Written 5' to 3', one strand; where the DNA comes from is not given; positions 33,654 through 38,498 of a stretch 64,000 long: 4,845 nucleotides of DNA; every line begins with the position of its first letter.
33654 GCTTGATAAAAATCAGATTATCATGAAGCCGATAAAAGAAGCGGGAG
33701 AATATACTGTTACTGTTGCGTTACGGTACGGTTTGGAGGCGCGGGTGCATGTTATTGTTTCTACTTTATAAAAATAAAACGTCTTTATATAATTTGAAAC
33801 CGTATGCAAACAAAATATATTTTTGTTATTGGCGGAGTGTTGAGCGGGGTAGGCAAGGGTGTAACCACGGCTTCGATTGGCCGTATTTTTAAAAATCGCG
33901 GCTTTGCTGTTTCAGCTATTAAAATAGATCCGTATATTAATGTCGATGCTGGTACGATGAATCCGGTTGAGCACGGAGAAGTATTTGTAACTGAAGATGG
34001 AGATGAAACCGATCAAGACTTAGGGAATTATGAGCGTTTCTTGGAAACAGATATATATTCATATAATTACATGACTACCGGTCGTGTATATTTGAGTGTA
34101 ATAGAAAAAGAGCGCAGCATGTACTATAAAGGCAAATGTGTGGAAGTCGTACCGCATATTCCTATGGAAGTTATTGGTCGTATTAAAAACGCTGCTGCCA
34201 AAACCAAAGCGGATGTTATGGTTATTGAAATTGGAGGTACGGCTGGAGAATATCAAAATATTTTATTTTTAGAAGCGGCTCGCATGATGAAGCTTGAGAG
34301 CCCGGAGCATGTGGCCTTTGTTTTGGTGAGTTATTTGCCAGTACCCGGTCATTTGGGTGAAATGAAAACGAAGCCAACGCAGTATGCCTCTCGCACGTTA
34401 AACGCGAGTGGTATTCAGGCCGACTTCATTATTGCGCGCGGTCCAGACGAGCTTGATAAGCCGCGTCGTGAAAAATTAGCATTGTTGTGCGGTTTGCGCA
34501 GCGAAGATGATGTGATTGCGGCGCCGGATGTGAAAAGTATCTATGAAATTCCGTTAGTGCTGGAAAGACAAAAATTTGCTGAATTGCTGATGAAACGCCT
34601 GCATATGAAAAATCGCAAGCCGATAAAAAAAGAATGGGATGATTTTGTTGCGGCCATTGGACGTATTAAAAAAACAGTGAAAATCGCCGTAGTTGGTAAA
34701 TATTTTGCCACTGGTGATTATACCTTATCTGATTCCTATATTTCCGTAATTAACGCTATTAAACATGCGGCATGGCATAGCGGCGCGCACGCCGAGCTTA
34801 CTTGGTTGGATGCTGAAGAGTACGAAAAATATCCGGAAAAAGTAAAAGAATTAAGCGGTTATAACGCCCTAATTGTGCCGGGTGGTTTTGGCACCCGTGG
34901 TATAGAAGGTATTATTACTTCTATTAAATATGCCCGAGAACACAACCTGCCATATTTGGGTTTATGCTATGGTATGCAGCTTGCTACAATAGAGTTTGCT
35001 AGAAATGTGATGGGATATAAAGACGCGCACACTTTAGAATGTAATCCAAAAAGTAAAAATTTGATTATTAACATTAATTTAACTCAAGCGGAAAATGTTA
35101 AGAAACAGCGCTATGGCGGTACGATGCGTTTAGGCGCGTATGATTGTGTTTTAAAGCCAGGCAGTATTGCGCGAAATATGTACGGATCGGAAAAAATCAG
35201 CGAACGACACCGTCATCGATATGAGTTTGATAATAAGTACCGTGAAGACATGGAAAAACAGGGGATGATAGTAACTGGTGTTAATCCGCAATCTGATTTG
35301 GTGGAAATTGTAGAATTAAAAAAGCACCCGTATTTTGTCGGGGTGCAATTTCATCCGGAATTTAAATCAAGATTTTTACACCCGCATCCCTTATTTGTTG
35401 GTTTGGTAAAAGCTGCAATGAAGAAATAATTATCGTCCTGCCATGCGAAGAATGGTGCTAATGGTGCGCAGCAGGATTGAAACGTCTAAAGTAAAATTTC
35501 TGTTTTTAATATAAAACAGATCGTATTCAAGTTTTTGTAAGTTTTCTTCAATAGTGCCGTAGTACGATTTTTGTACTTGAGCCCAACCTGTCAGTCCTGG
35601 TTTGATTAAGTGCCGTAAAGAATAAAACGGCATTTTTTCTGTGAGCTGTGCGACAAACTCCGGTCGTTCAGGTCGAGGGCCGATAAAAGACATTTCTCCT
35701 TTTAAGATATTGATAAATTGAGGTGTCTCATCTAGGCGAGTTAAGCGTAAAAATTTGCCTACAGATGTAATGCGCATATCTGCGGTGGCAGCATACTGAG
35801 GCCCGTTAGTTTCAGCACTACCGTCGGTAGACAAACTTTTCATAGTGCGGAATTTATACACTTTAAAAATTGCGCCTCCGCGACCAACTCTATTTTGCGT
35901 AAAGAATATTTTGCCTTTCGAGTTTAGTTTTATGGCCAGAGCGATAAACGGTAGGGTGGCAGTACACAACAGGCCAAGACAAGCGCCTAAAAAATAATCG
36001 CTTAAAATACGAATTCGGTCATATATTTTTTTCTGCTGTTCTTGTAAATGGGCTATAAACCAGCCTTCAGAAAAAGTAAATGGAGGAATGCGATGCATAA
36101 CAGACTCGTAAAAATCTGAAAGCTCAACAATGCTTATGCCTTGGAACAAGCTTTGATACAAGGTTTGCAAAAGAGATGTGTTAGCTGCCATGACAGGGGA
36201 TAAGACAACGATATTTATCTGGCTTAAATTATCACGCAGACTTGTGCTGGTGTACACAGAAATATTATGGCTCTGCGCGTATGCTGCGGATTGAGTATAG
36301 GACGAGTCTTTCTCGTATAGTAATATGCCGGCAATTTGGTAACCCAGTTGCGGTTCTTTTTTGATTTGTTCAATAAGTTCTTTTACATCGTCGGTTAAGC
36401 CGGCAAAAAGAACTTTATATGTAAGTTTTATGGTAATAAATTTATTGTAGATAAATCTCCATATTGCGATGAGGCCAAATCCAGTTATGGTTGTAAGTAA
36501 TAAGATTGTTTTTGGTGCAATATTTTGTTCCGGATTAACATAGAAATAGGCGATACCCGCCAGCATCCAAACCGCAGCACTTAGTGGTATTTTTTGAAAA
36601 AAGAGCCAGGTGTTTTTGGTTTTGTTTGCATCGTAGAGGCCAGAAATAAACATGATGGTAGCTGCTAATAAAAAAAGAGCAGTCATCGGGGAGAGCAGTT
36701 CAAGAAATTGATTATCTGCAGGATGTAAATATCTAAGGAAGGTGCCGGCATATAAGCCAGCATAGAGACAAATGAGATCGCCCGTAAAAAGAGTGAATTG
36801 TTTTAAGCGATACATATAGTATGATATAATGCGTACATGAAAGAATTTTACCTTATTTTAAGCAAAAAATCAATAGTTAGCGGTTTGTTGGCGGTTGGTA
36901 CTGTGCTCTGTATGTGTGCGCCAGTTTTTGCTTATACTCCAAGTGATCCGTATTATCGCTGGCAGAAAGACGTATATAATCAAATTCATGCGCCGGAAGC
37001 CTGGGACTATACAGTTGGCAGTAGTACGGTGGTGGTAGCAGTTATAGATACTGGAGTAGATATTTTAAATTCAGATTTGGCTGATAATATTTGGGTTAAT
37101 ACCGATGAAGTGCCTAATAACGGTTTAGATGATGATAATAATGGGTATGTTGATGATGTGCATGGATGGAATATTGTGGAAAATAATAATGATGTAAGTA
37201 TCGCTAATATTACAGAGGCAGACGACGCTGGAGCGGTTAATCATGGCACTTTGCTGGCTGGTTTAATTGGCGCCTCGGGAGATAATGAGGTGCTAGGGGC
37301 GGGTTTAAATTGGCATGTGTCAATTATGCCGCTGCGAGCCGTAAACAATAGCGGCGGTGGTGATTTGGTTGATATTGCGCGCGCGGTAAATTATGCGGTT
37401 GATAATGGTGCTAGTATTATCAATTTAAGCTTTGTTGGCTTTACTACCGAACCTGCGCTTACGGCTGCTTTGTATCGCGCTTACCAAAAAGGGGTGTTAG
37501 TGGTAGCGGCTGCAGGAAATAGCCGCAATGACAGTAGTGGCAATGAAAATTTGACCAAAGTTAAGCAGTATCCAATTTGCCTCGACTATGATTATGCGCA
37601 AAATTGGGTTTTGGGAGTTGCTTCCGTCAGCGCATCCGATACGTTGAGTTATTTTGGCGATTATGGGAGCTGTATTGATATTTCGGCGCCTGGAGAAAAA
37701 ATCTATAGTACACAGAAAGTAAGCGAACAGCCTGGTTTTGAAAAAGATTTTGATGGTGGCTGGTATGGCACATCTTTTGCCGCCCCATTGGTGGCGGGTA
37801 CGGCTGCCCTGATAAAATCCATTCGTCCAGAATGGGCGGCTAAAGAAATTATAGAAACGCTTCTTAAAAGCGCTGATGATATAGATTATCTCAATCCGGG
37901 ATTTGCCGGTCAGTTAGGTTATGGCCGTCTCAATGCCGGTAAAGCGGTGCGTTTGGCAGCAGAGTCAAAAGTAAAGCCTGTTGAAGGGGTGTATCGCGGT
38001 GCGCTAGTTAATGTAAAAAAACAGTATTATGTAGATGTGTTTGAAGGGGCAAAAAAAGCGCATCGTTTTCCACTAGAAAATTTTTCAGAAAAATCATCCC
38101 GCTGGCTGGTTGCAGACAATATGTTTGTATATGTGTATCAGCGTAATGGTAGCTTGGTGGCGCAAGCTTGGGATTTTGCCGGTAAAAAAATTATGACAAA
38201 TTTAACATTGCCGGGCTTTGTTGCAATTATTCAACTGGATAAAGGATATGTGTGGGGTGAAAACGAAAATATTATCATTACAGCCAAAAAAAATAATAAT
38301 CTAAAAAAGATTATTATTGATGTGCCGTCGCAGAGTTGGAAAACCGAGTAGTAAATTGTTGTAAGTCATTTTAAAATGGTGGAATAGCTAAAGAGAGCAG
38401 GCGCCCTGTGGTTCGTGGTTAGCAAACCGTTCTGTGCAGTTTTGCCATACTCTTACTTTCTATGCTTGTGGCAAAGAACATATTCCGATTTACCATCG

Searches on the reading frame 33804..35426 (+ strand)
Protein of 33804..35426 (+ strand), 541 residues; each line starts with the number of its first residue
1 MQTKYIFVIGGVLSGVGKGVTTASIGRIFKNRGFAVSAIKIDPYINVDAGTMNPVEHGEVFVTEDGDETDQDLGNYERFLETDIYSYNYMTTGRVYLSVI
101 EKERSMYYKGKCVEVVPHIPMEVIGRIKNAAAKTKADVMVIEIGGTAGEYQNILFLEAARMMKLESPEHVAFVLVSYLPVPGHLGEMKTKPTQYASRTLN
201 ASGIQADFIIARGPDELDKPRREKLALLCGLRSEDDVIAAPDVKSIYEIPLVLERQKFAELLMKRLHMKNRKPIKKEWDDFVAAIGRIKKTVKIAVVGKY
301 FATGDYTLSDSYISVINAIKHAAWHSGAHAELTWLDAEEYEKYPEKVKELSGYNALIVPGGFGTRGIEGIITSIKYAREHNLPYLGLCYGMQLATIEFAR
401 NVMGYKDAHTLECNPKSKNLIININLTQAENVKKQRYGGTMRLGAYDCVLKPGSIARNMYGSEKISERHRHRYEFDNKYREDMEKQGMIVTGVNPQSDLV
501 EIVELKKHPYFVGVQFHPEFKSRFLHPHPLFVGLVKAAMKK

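Call 75: search_protein_families(library=ncbifam, proteins=[window:33804-35426:+], max_evalue=0.00001)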
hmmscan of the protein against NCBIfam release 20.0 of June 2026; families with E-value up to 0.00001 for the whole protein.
window:33804-35426:+ (541 aa): 5 families
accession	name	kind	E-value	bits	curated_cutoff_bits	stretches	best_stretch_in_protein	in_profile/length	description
NF003792.0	PRK05380.1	equivalog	9.9e-203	674.6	308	1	1-540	1-528/534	CTP synthase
TIGR00337.1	PyrG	equivalog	1.9e-197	657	462.75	1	2-537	2-526/526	glutamine hydrolyzing CTP synthase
NF004836.1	PRK06186.1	equivalog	9.7e-43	145.9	260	1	293-538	2-227/228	CTP synthase C-terminal region-related (seleno)protein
NF001975.0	PRK00758.1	equivalog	1.6e-06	27.8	198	0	346-402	36-89/185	GMP synthase subunit A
TIGR00888.1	guaA_Nterm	equivalog_domain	4.9e-06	26.1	172.15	0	346-402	36-91/188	glutamine-hydrolyzing GMP synthase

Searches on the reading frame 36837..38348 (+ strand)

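Call 75: search_protein_families(library=ncbifam, proteins=[window:36837-38348:+], max_evalue=0.00001)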
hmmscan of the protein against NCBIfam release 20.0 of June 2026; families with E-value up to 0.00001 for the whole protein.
window:36837-38348:+ (504 aa): 4 families
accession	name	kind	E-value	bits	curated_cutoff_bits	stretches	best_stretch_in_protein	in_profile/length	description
TIGR03921.1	T7SS_mycosin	equivalog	5.3e-49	167.2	278.75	1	126-375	44-290/353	type VII secretion-associated serine protease mycosin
NF033595.1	denti_PrtP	equivalog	3.7e-21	75.4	300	1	195-394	342-525/606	dentilisin complex serine proteinase subunit PrtP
TIGR03895.1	protease_PatA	subfamily_domain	8.8e-14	51.2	421.05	1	136-382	1-236/606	PatA/PatG family cyanobactin maturation protease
NF049966.1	QH_SP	equivalog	6.2e-10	38.8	165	1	161-227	57-123/219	subtilisin-like serine protease QhpE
